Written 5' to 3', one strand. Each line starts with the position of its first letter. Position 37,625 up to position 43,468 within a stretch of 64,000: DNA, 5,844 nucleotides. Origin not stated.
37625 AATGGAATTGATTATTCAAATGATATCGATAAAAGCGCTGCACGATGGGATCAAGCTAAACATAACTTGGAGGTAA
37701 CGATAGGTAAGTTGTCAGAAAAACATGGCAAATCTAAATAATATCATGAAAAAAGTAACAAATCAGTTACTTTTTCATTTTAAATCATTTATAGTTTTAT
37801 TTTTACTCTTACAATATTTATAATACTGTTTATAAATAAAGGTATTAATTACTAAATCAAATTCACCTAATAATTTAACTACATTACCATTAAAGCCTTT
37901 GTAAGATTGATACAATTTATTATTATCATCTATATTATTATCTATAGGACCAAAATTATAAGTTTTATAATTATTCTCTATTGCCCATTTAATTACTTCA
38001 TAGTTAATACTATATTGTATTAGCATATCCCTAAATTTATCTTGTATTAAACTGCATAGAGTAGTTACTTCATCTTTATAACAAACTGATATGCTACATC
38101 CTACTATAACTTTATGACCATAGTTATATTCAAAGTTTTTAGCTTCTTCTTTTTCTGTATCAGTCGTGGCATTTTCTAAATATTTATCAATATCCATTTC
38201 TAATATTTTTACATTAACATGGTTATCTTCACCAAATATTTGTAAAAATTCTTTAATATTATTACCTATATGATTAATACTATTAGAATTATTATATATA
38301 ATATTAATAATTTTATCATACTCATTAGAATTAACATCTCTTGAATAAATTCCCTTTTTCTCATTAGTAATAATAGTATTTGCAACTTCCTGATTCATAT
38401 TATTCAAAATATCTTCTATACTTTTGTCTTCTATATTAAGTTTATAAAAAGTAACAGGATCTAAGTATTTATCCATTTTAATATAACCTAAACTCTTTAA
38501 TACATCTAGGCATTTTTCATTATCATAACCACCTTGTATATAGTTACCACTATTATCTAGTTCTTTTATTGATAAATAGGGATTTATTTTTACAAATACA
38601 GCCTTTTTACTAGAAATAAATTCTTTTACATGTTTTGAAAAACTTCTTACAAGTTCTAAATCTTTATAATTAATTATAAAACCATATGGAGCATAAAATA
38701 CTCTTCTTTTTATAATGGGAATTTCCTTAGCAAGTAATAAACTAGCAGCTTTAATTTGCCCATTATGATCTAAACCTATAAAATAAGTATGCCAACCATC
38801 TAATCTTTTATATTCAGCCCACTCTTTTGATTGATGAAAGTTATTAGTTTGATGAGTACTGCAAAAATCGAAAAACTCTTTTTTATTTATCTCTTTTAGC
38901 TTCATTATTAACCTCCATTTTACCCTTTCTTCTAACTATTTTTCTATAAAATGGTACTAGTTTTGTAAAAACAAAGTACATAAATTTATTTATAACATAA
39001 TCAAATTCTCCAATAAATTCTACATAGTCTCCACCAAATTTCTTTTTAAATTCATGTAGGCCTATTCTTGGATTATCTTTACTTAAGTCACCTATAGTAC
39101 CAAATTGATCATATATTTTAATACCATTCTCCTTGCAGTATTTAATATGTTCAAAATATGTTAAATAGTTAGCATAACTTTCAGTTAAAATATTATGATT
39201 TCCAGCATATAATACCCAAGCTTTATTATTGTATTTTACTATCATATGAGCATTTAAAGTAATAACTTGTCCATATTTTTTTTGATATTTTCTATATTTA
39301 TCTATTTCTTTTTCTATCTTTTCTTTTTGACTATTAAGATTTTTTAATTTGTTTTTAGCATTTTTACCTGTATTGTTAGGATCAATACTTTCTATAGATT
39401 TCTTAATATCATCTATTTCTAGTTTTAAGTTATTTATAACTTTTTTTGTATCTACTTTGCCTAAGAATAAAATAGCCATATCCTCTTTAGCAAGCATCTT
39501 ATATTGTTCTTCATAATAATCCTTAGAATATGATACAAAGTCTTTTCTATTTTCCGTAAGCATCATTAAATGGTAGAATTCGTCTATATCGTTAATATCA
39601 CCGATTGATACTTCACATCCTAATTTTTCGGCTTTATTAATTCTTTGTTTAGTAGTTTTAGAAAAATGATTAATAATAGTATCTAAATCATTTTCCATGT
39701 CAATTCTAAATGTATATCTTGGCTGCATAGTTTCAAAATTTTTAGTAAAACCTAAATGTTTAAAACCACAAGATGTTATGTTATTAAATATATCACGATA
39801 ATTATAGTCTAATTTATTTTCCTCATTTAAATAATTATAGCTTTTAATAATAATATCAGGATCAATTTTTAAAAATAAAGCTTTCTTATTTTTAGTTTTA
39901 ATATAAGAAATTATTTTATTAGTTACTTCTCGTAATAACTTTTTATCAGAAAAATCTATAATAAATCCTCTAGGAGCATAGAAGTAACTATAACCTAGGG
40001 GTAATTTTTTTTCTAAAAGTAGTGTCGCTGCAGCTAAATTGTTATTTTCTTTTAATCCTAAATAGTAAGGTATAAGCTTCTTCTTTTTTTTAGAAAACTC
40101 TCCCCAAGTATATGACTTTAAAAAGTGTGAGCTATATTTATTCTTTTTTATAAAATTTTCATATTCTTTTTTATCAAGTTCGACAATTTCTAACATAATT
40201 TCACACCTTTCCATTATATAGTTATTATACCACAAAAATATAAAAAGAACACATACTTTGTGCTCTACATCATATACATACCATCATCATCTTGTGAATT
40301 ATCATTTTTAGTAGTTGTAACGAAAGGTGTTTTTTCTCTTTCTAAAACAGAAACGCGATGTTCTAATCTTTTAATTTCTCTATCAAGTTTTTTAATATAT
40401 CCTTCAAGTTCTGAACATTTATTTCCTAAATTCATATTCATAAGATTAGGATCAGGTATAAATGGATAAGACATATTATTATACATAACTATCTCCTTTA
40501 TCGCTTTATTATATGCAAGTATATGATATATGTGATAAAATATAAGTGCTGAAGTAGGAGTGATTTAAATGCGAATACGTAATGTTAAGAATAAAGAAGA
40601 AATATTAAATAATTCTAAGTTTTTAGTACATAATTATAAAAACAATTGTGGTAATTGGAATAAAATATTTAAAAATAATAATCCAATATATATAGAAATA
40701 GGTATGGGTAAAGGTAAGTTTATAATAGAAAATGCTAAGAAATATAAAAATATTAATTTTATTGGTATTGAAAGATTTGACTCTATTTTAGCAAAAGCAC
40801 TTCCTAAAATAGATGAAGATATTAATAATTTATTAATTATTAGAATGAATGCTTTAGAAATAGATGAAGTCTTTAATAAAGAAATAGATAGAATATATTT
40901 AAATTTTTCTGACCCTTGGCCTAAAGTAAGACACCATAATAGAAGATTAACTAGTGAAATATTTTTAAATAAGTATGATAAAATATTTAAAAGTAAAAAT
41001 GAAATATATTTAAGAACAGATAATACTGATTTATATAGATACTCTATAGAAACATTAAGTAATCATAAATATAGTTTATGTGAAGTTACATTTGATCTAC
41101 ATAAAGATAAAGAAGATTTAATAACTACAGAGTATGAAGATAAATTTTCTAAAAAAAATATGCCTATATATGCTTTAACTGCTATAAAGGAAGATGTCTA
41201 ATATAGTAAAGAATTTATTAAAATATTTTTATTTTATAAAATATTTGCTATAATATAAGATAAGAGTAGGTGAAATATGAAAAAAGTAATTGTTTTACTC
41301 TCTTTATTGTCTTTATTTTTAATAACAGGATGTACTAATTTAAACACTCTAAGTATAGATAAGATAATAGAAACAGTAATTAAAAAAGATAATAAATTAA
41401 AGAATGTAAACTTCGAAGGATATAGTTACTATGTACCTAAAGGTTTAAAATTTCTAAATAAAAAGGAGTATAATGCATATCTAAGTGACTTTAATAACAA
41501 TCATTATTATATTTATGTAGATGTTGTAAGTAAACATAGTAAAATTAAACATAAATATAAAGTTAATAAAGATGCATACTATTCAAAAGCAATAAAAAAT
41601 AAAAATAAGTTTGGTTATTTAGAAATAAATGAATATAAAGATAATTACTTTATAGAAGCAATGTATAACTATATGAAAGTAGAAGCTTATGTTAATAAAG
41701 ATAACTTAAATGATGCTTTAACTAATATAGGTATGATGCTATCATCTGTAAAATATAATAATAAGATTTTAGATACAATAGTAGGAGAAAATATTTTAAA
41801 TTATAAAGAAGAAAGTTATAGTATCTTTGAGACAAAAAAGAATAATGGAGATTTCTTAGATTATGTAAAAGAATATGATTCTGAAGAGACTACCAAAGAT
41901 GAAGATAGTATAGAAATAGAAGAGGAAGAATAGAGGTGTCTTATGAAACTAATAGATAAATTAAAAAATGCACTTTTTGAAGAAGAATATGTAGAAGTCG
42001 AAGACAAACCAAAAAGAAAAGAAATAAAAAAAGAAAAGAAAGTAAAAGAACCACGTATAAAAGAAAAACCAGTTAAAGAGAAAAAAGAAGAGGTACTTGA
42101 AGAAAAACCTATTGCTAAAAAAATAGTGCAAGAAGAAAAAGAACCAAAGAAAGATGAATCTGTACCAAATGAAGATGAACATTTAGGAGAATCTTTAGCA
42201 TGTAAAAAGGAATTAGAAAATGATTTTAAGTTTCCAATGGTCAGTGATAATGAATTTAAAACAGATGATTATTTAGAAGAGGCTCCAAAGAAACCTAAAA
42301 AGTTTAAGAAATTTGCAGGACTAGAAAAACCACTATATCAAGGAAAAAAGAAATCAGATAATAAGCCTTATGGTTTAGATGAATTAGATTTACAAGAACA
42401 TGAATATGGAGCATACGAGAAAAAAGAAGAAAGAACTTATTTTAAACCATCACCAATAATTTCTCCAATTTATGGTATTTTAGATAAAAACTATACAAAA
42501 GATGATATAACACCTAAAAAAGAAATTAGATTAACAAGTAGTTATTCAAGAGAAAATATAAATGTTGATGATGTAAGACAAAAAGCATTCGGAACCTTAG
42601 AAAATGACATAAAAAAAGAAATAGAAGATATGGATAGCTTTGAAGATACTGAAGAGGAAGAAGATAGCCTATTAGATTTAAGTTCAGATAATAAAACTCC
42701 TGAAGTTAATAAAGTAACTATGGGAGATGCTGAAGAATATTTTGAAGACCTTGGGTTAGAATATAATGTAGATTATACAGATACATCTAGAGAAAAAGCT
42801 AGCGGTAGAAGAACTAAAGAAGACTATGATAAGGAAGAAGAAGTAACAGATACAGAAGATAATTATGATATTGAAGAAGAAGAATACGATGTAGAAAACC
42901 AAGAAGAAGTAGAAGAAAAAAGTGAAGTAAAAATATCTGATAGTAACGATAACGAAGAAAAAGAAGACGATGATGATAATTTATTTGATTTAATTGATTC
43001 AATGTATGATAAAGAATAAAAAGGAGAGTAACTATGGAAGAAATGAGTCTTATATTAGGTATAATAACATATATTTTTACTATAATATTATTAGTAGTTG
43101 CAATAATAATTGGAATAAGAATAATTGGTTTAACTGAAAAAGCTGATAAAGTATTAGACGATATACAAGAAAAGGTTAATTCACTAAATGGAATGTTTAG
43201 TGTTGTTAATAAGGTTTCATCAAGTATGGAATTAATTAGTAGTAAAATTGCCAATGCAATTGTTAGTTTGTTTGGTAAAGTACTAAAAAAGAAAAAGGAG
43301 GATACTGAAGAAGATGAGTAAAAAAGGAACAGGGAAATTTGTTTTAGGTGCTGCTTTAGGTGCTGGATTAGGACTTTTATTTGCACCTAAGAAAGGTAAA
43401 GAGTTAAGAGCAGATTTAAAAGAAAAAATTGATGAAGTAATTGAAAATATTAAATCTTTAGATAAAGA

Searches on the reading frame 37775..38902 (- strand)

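Call 84: search_protein_families(library=pfam, proteins=[window:37775-38902:-], max_evalue=0.001)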
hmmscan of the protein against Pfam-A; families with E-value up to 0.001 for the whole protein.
window:37775-38902:- (375 aa): 1 family
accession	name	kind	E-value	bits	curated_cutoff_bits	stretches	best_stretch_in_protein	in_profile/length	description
PF02388.22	FemAB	-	4e-50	171.3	24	2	5-249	1-251/406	FemAB family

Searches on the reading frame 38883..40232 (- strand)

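Call 84: search_protein_families(library=pfam, proteins=[window:38883-40232:-], max_evalue=0.001)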
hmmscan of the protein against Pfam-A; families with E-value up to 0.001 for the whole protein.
window:38883-40232:- (449 aa): 1 family
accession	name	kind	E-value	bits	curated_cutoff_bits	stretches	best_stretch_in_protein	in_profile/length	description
PF02388.22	FemAB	-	4.1e-80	270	24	1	19-423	1-402/406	FemAB family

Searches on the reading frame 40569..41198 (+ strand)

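Call 84: search_protein_families(library=pfam, proteins=[window:40569-41198:+], max_evalue=0.001)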
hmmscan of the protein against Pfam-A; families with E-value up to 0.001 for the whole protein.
window:40569-41198:+ (210 aa): 2 families
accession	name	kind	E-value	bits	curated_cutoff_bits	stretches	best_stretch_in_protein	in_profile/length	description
PF02390.23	Methyltransf_4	-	3.6e-37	127.9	24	1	38-202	2-172/173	Putative methyltransferase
PF24675.1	NpmA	-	1.9e-06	27.8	60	1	29-118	15-107/214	16S rRNA (adenine(1408)-N(1))-methyltransferase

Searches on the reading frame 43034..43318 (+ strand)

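Call 3: search_protein_families(library=pfam, proteins=[window:43034-43318:+], max_evalue=0.01)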
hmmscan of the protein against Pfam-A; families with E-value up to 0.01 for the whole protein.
window:43034-43318:+ (95 aa): 4 families
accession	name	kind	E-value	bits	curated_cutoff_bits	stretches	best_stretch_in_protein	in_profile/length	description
PF06103.16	DUF948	-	0.00055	20.5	37.2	1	33-68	52-87/89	Bacterial protein of unknown function (DUF948)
PF01594.21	AI-2E_transport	-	0.00061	19.5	34.3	1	5-84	54-141/327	AI-2E family transporter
PF01616.22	Orbi_NS3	-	0.00096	19.2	27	1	6-78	80-149/179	Orbivirus NS3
PF11083.13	Relaxase_C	-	0.0058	17.3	30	1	35-78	36-78/125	C-terminal helical hairpin domain from relaxase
